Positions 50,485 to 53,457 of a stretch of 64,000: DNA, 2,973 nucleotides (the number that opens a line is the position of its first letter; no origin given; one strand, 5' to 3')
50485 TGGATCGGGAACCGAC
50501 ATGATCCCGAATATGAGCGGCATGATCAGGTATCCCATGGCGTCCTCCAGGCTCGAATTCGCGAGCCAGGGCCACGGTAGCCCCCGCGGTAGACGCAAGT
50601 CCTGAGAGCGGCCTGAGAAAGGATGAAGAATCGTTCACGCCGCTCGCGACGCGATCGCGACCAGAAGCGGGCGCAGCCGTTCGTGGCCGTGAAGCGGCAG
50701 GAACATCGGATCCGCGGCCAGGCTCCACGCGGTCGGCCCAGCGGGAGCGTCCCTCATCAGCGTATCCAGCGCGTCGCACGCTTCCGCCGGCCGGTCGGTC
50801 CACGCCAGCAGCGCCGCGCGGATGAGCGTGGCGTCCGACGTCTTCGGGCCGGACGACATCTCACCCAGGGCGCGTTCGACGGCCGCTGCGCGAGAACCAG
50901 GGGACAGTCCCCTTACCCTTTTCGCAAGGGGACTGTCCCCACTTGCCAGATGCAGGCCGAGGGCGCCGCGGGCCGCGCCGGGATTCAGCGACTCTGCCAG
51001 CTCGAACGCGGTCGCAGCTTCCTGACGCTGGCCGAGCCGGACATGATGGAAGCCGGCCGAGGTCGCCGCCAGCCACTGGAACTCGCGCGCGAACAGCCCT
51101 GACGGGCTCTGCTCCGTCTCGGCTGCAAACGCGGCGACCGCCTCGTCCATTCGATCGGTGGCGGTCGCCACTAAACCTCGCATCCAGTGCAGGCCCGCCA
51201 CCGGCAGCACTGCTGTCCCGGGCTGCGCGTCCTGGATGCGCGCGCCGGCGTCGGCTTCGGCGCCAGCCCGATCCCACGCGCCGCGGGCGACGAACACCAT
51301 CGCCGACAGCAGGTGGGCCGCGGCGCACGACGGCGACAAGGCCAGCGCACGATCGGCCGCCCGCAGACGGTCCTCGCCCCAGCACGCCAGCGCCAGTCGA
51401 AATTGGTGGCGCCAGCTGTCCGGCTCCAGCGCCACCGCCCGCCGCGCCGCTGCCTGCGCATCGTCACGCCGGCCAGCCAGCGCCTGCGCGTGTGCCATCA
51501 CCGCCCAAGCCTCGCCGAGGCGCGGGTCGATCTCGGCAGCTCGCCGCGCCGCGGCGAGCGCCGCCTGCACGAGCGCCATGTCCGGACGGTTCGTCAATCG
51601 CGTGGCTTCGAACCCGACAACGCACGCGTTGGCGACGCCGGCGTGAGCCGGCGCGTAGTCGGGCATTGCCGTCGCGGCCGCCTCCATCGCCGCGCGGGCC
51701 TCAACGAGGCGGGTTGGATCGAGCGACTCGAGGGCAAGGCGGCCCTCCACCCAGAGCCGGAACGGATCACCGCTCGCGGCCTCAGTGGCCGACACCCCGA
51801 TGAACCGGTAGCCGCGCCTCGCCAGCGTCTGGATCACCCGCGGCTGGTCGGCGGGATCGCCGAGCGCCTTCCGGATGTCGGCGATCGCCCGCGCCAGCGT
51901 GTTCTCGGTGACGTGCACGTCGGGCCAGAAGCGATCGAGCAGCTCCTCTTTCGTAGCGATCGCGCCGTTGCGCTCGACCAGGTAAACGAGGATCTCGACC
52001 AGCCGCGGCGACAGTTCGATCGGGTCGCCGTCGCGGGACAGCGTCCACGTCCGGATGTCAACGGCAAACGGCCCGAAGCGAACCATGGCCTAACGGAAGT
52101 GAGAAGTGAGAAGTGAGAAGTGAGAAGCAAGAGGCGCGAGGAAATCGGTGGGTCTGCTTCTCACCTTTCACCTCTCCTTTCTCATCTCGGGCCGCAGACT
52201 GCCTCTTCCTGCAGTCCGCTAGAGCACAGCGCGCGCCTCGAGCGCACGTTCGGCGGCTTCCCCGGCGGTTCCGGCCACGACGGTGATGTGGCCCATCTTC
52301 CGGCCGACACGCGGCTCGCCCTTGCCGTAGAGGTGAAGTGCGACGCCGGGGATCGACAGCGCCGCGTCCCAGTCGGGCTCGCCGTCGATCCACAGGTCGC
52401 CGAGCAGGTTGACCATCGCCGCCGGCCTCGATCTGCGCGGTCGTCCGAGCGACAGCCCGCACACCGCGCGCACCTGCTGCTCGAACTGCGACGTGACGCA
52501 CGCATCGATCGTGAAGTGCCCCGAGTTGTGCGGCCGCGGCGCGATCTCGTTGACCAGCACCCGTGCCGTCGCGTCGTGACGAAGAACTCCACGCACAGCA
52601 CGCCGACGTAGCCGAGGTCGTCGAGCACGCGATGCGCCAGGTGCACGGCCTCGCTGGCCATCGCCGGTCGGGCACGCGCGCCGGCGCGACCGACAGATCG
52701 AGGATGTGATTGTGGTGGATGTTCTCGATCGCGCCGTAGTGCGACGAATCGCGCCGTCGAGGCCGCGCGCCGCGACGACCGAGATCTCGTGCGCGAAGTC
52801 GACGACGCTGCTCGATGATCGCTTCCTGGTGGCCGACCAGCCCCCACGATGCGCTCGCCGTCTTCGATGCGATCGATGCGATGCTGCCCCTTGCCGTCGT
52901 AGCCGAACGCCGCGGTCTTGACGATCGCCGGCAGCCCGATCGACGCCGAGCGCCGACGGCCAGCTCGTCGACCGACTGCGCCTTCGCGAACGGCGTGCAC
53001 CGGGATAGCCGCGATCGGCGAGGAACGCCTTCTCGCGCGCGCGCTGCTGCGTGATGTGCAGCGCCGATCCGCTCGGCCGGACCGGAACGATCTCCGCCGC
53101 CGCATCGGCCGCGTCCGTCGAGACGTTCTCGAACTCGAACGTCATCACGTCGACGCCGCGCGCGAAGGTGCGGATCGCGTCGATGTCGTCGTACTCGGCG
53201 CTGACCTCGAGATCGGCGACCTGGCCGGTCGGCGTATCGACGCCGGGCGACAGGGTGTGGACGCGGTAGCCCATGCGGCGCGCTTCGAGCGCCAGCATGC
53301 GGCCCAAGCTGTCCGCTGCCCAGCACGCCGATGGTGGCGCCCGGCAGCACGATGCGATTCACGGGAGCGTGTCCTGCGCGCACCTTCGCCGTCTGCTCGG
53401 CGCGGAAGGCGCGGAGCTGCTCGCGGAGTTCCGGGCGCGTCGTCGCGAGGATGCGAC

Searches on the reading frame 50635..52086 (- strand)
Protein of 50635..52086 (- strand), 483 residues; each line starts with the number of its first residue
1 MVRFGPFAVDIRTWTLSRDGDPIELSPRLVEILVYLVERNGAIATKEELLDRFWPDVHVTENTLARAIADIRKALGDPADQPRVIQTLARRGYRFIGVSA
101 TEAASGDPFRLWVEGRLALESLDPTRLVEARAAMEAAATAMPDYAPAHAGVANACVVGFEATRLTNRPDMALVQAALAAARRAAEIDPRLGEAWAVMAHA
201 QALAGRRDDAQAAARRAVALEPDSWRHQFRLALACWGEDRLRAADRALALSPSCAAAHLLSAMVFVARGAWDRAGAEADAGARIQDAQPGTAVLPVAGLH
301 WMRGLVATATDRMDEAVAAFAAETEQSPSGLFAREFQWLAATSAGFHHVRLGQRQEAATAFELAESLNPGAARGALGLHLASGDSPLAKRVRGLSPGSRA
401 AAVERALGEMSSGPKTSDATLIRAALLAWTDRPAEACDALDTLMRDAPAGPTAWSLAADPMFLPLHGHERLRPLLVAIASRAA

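Call 11: search_protein_families(library=pfam, proteins=[window:50635-52086:-])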
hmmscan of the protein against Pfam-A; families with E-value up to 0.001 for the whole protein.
window:50635-52086:- (483 aa): 5 families
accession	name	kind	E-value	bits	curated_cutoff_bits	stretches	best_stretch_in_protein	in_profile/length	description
PF00486.34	Trans_reg_C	-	7.3e-17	61.7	26.2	1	20-95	1-77/77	Transcriptional regulatory protein, C terminal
PF07719.23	TPR_2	-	8.7e-07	29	27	0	192-223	2-33/34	Tetratricopeptide repeat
PF13181.12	TPR_8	-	1.3e-06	28.5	25.7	0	192-223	2-33/34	Tetratricopeptide repeat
PF13432.12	TPR_16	-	1.3e-05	25.9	32.7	0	199-241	5-47/65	Tetratricopeptide repeat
PF14559.12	TPR_19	-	0.00066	20.4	25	0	174-224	8-58/68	Tetratricopeptide repeat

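Call 20: find_encoding_contigs(protein=window:50635-52086:-, flank=10000, max_places=6)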
Protein window:50635-52086:- (483 aa): no gene with exactly this product is on record in the collection.

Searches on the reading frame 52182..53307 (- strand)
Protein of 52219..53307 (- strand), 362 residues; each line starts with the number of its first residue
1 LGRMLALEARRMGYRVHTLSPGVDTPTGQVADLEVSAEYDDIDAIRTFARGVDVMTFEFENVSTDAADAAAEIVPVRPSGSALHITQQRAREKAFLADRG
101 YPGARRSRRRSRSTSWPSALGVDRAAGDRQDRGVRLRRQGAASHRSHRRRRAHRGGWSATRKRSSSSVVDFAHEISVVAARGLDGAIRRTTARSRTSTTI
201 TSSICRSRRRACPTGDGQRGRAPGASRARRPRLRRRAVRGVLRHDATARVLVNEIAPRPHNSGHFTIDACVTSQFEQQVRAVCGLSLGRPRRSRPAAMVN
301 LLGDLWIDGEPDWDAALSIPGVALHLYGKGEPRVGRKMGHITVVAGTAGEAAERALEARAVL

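Call 11: search_protein_families(library=pfam, proteins=[window:52182-53105:-, window:52219-53307:-])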
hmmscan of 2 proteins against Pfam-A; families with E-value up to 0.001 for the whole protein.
window:52182-53105:- (307 aa): 1 family
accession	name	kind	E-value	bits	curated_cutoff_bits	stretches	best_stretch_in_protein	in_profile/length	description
PF02222.28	ATP-grasp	-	3.1e-11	43.7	27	1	143-178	116-151/179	ATP-grasp domain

window:52219-53307:- (362 aa): 3 families
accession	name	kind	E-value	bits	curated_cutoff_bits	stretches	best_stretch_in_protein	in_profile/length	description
PF22660.2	RS_preATP-grasp-like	-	6.9e-21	74.9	27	1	1-87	12-98/98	Ribonucleotide synthetase preATP-grasp domain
PF17769.7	PurK_C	-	3.8e-20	71.8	22.6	1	296-354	1-56/56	Phosphoribosylaminoimidazole carboxylase C-terminal domain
PF02222.28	ATP-grasp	-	2.2e-15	57.2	27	1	167-275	74-179/179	ATP-grasp domain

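Call 46: find_homologous_proteins(query=window:52219-53307:-, max_evalue=1e-40)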
Query window:52219-53307:- (362 aa): 7992 proteins with E <= 1e-40 among 8000 candidates; the best 120 are listed.
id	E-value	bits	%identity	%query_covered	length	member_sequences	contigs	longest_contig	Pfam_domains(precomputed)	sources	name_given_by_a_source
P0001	1.2e-120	421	60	100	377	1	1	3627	PF21244.4,PF17769.8,PF02222.28,PF22660.3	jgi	-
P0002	9.1e-120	418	61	100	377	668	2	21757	PF21244.4,PF17769.8,PF02222.28,PF22660.3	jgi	jgi:5-(carboxyamino)imidazole ribonucleotide synthase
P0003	1.1e-119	418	61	100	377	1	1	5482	PF21244.4,PF17769.8,PF02222.28,PF22660.3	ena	-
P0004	1.1e-118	415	60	100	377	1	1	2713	PF21244.4,PF17769.8,PF02222.28,PF22660.3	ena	-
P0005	1.2e-118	414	61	96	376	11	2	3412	PF17769.8,PF02222.28,PF22660.3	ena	-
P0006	1.8e-118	414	61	100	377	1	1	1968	PF21244.4,PF17769.8,PF02222.28,PF22660.3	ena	-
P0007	2.1e-118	414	60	100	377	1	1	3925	PF21244.4,PF17769.8,PF02222.28,PF22660.3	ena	-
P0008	2.4e-118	413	60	100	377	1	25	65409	PF21244.4,PF17769.8,PF02222.28,PF22660.3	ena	-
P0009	4.0e-118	413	60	100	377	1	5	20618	PF21244.4,PF17769.8,PF02222.28,PF22660.3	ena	-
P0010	4.1e-118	413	60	100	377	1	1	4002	PF21244.4,PF17769.8,PF02222.28,PF22660.3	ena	-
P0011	4.3e-118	413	60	100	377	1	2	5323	PF21244.4,PF17769.8,PF02222.28,PF22660.3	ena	-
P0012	5.5e-118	412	60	100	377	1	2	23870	PF21244.4,PF17769.8,PF02222.28,PF22660.3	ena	-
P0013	6.8e-118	412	60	100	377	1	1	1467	PF21244.4,PF17769.8,PF02222.28,PF22660.3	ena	-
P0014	7.0e-118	412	60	100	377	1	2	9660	PF21244.4,PF17769.8,PF02222.28,PF22660.3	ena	-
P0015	9.0e-118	412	60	100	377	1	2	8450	PF21244.4,PF17769.8,PF02222.28,PF22660.3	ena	-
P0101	6.0e-114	399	57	96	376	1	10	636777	PF17769.8,PF02222.28,PF22660.3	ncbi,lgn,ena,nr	ncbi:MAG TPA: 5-(carboxyamino)imidazole ribonucleotide synthase [Vicinamibacterales bacterium]|nr:5-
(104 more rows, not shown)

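Call 47: find_encoding_contigs(protein=P0101, flank=10000, max_places=4)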
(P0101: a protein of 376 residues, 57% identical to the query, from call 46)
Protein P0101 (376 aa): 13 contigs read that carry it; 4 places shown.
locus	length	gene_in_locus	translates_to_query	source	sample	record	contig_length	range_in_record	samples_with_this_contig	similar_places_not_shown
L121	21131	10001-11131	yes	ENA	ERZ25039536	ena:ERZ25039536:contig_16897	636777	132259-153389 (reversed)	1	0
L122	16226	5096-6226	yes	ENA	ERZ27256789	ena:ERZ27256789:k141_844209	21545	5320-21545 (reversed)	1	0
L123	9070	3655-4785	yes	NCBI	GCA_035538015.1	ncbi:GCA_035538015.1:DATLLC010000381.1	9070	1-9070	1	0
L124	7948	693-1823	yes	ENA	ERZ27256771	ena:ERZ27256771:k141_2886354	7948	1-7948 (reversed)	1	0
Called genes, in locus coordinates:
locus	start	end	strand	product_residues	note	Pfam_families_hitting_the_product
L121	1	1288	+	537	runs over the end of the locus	-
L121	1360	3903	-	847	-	PF13582:Reprolysin_3, PF13583:Reprolysin_4, PF13688:Reprolysin_5 (weak), PF17803:Cadherin_4 (faint), PF17892:Cadherin_5 (faint), PF17963:Big_9 (faint), PF24421:Ig_J (faint), PF00041:fn3 (weak), +1 more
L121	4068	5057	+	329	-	-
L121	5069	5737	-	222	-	PF22780:HI0933_like_1st, PF03486:HI0933_like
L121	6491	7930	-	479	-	PF00675:Peptidase_M16, PF05193:Peptidase_M16_C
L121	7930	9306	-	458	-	PF00675:Peptidase_M16, PF05193:Peptidase_M16_C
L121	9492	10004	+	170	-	PF00731:AIRC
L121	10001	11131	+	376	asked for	PF22660:RS_preATP-grasp-like, PF02222:ATP-grasp, PF17769:PurK_C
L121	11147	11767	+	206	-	PF00486:Trans_reg_C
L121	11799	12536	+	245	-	-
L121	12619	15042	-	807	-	PF01804:Penicil_amidase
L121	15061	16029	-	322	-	-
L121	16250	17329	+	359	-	PF02805:Ada_Zn_binding, PF00165:HTH_AraC (weak), PF12833:HTH_18, PF01035:DNA_binding_1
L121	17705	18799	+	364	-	PF01266:DAO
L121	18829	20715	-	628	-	-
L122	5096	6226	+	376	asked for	PF22660:RS_preATP-grasp-like, PF02222:ATP-grasp, PF17769:PurK_C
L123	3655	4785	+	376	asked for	PF22660:RS_preATP-grasp-like, PF02222:ATP-grasp, PF17769:PurK_C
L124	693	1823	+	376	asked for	PF22660:RS_preATP-grasp-like, PF02222:ATP-grasp, PF17769:PurK_C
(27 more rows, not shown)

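Call 48: find_encoding_contigs(protein=P0002, flank=10000, max_places=3)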
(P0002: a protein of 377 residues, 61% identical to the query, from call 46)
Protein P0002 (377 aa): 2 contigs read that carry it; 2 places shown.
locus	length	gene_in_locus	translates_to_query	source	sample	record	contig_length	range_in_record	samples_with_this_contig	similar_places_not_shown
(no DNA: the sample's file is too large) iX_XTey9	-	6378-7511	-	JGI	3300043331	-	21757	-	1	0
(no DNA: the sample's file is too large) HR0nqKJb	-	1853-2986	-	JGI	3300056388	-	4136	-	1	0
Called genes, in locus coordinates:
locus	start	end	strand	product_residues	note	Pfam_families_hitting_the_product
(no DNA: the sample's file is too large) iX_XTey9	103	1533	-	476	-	PF00675:Peptidase_M16, PF05193:Peptidase_M16_C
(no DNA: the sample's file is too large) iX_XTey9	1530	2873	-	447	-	PF00675:Peptidase_M16, PF05193:Peptidase_M16_C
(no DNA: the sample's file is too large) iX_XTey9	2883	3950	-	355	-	PF12697:Abhydrolase_6, PF00561:Abhydrolase_1, PF12146:Hydrolase_4, PF08281:Sigma70_r4_2, PF00196:GerE, PF04545:Sigma70_r4 (weak), PF13384:HTH_23 (weak), PF13551:HTH_29 (weak), +1 more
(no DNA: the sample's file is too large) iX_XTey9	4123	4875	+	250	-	-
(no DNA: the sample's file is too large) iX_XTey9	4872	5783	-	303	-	PF00126:HTH_1, PF03466:LysR_substrate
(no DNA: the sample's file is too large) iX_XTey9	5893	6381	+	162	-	PF00731:AIRC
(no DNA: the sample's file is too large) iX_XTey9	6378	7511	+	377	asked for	PF22660:RS_preATP-grasp-like, PF02222:ATP-grasp, PF17769:PurK_C, PF21244:PurT_C (weak)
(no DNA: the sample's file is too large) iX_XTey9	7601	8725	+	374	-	PF02805:Ada_Zn_binding, PF00165:HTH_AraC (weak), PF12833:HTH_18, PF01035:DNA_binding_1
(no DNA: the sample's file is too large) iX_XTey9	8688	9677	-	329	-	PF03572:Peptidase_S41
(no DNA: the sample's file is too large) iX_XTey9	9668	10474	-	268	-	PF13229:Beta_helix, PF05048:NosD, PF13229:Beta_helix, PF05048:NosD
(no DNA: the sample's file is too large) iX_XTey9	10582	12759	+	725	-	PF00486:Trans_reg_C, PF25174:Beta-prop_THOC3 (faint), PF26550:Tricorn_2nd (faint), PF23381:Beta-prop_IFT122_1st, PF26549:Tricorn_N (weak), PF07676:PD40 (weak), PF26549:Tricorn_N (weak)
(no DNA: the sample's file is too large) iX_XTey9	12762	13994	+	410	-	PF00890:FAD_binding_2 (faint), PF01266:DAO, PF12831:FAD_oxidored (weak)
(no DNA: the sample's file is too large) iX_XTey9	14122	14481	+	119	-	-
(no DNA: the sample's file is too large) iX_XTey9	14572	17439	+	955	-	PF13620:CarboxypepD_reg, PF25183:OMP_b-brl_4, PF00593:TonB_dep_Rec_b-barrel (weak), PF25183:OMP_b-brl_4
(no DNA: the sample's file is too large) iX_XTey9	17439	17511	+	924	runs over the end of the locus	PF02585:PIG-L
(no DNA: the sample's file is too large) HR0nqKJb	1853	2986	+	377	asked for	PF22660:RS_preATP-grasp-like, PF02222:ATP-grasp, PF17769:PurK_C, PF21244:PurT_C (weak)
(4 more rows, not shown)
